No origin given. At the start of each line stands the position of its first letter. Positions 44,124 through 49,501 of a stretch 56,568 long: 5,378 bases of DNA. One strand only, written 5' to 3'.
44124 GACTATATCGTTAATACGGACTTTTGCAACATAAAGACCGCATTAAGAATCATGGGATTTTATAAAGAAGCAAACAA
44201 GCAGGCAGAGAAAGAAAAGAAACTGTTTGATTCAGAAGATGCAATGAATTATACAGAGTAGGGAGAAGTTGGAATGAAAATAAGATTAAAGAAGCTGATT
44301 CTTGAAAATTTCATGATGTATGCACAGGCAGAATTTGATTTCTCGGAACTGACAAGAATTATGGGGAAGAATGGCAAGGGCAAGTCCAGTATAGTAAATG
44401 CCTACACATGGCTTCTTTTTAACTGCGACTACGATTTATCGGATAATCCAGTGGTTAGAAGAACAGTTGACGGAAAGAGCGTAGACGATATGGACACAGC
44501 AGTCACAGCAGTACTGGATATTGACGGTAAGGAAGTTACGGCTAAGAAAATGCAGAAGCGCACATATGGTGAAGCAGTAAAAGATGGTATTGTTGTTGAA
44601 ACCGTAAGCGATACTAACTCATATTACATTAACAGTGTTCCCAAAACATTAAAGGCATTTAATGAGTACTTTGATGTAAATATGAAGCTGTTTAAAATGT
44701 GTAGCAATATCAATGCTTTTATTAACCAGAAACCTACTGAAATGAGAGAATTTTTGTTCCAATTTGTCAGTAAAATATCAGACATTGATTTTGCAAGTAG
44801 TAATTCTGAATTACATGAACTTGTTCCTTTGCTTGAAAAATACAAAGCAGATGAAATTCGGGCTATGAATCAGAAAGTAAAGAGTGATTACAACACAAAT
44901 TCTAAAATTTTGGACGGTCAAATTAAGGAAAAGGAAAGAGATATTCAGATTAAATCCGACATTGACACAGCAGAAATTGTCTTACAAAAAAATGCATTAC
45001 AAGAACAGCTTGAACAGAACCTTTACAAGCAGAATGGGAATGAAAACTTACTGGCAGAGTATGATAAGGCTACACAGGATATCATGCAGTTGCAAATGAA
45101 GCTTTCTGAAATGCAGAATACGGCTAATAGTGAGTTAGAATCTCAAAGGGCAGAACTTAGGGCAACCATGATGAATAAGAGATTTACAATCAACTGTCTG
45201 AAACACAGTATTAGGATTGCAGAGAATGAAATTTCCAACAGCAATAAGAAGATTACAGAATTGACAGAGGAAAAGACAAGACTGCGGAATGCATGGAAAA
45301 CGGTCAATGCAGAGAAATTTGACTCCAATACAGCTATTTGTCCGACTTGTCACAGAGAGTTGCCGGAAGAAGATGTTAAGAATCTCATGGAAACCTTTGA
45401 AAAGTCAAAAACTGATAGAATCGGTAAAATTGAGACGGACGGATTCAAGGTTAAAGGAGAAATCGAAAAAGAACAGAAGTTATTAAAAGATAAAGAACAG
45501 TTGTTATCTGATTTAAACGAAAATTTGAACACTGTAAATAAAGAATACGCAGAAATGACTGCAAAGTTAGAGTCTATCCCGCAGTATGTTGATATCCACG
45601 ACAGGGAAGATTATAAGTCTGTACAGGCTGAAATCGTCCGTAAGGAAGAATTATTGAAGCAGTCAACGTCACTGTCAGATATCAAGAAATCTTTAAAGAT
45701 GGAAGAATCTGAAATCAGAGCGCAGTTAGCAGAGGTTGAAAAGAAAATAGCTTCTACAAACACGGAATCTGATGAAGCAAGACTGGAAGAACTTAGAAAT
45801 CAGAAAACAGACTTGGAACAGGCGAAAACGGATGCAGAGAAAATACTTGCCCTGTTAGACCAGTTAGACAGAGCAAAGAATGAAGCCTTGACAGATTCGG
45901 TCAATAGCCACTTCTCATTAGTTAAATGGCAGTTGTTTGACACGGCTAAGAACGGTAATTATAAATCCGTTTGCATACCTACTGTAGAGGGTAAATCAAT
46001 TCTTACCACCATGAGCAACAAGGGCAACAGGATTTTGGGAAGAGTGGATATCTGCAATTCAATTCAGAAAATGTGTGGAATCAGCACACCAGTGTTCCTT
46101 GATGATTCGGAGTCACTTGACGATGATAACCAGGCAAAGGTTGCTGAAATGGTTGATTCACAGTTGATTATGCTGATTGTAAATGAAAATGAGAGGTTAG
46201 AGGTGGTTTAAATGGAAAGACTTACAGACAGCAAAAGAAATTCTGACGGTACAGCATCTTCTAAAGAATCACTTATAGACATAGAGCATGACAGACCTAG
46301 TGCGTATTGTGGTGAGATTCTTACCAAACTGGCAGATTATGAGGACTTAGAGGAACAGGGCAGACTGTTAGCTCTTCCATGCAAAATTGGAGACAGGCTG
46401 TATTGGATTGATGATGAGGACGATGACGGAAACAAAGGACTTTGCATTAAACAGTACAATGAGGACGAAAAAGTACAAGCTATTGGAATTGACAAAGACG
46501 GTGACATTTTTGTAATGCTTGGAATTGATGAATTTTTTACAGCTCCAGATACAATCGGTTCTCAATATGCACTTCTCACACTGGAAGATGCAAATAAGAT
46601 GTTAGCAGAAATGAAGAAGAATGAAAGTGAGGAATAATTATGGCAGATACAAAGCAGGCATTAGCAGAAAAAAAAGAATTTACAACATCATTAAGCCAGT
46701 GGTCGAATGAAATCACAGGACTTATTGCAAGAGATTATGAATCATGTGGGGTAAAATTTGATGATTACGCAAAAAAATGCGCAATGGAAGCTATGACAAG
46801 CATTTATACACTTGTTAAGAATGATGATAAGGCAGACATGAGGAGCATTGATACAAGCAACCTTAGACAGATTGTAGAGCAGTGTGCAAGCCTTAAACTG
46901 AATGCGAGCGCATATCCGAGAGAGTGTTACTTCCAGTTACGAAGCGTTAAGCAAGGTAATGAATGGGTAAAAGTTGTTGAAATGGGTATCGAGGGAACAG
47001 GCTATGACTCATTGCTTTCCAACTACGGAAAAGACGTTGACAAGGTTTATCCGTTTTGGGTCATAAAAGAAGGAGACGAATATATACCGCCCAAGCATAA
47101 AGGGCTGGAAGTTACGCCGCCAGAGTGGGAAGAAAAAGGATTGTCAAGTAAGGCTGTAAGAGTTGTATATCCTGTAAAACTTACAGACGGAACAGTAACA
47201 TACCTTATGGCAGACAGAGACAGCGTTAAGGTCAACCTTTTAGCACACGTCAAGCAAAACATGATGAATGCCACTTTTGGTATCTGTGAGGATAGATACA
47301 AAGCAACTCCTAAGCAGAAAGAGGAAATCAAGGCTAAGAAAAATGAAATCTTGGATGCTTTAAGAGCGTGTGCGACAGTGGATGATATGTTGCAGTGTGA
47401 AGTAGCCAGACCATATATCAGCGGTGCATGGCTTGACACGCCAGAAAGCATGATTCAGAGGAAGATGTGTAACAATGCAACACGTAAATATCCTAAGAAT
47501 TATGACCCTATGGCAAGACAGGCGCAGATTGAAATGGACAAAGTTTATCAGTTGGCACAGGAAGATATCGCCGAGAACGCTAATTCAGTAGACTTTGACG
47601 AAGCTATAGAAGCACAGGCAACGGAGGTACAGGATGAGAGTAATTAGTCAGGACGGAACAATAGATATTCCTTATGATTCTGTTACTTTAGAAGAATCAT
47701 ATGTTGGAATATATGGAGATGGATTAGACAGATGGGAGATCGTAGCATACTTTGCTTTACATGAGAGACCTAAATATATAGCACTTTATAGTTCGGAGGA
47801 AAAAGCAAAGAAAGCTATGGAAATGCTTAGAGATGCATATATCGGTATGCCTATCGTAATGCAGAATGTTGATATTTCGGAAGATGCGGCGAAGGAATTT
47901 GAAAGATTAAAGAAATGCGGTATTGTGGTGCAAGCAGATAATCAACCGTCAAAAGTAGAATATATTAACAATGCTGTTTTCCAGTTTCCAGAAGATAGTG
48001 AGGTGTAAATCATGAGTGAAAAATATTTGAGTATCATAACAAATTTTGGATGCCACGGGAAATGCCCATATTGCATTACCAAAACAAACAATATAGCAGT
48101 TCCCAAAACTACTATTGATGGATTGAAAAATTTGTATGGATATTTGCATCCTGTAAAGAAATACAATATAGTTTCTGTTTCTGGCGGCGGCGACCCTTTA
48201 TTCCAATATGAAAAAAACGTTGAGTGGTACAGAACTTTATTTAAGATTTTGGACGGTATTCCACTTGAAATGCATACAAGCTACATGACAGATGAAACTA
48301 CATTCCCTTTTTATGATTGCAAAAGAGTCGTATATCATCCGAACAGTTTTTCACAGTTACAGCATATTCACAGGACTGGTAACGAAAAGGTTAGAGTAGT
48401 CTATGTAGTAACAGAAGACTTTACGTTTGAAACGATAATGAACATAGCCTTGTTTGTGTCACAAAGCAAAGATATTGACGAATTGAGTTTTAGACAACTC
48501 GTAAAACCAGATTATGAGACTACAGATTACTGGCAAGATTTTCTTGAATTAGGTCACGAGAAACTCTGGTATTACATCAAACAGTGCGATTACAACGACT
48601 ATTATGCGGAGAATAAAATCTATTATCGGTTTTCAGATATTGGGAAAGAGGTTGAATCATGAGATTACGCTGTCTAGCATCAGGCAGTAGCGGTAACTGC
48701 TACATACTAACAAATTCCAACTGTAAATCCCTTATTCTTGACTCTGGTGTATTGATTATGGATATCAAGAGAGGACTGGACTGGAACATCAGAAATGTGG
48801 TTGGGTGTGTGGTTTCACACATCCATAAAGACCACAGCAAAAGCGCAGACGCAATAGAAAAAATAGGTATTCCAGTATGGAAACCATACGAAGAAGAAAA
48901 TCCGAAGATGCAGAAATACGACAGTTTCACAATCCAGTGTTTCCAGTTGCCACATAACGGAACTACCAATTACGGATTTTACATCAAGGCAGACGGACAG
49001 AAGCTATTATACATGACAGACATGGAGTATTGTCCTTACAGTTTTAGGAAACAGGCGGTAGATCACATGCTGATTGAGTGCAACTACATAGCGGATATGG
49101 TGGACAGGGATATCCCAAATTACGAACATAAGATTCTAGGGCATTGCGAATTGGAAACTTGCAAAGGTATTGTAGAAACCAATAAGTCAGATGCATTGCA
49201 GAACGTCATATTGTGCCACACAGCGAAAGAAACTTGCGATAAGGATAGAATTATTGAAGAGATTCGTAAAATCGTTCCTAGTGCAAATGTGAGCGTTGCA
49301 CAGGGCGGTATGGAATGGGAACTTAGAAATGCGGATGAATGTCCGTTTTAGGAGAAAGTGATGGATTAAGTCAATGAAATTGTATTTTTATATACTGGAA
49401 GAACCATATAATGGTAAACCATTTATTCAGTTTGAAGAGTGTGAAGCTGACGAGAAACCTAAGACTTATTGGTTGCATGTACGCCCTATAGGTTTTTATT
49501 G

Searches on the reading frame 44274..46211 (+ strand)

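Call 36: search_protein_families(library=phrogs, proteins=[window:44274-46211:+], max_evalue=0.001)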
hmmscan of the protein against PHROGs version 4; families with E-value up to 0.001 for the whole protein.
window:44274-46211:+ (645 aa): 7 families
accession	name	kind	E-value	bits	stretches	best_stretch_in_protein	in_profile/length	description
phrog_77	-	DNA, RNA and nucleotide metabolism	9.8e-51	174.3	1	1-639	294-932/967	SbcC-like subunit of palindrome specific endonuclease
phrog_10445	-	unknown function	3.3e-34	119.5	1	1-297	1-292/296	-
phrog_21084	-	other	9.8e-32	111.2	1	267-640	14-388/396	recombinase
phrog_20188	-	DNA, RNA and nucleotide metabolism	2.3e-24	87.3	1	369-641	4-272/279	endonuclease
phrog_1499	-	unknown function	7.1e-24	85.8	2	1-346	1-290/427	-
phrog_25363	-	unknown function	3.4e-08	34.6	1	3-56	5-59/77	-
phrog_4747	-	unknown function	0.00015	21.9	1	3-253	1-261/610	-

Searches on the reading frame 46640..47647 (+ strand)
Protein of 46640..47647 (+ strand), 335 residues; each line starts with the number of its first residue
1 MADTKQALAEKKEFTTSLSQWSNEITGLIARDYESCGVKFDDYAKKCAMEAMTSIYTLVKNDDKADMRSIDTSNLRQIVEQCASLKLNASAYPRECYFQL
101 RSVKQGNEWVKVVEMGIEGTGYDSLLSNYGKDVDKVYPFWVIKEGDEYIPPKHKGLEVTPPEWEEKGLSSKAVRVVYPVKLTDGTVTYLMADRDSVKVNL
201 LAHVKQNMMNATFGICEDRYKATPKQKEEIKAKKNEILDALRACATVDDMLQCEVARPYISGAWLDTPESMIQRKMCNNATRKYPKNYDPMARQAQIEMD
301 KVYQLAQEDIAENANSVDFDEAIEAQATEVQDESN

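Call 36: search_protein_families(library=phrogs, proteins=[window:46640-47647:+], max_evalue=0.001)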
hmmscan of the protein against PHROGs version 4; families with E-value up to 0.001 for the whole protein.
window:46640-47647:+ (335 aa): 1 family
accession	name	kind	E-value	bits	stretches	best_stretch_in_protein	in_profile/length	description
phrog_2185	-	DNA, RNA and nucleotide metabolism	7e-90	303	1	6-324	3-327/390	RecT-like ssDNA annealing protein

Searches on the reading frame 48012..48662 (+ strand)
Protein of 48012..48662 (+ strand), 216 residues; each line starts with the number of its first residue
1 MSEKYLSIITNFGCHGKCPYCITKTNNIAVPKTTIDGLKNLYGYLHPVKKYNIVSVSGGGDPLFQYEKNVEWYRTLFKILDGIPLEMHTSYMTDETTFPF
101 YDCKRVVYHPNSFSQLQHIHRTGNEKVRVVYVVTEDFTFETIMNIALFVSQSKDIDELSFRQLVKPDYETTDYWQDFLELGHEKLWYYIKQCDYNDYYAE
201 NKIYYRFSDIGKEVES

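Call 36: search_protein_families(library=phrogs, proteins=[window:48012-48662:+], max_evalue=0.001)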
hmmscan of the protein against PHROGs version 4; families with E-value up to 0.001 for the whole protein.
window:48012-48662:+ (216 aa): 1 family
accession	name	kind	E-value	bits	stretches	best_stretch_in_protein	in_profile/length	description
phrog_17662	-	unknown function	2.9e-59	201.3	1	4-213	3-215/217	-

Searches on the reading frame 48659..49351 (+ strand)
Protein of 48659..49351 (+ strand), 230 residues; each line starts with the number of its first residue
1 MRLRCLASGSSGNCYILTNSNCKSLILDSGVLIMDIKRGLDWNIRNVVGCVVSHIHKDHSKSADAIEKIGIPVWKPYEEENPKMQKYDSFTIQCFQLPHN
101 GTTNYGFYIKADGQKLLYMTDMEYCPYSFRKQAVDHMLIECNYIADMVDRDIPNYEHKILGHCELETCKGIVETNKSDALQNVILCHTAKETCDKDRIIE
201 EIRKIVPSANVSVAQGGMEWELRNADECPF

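Call 36: search_protein_families(library=phrogs, proteins=[window:48659-49351:+], max_evalue=0.001)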
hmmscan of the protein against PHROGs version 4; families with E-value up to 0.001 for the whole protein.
window:48659-49351:+ (230 aa): 2 families
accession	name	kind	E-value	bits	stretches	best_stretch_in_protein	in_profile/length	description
phrog_392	-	other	7.4e-50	171.3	1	1-224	6-257/348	metal-dependent hydrolase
phrog_14429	-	other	6.9e-09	36.4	1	3-63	31-91/266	hydrolase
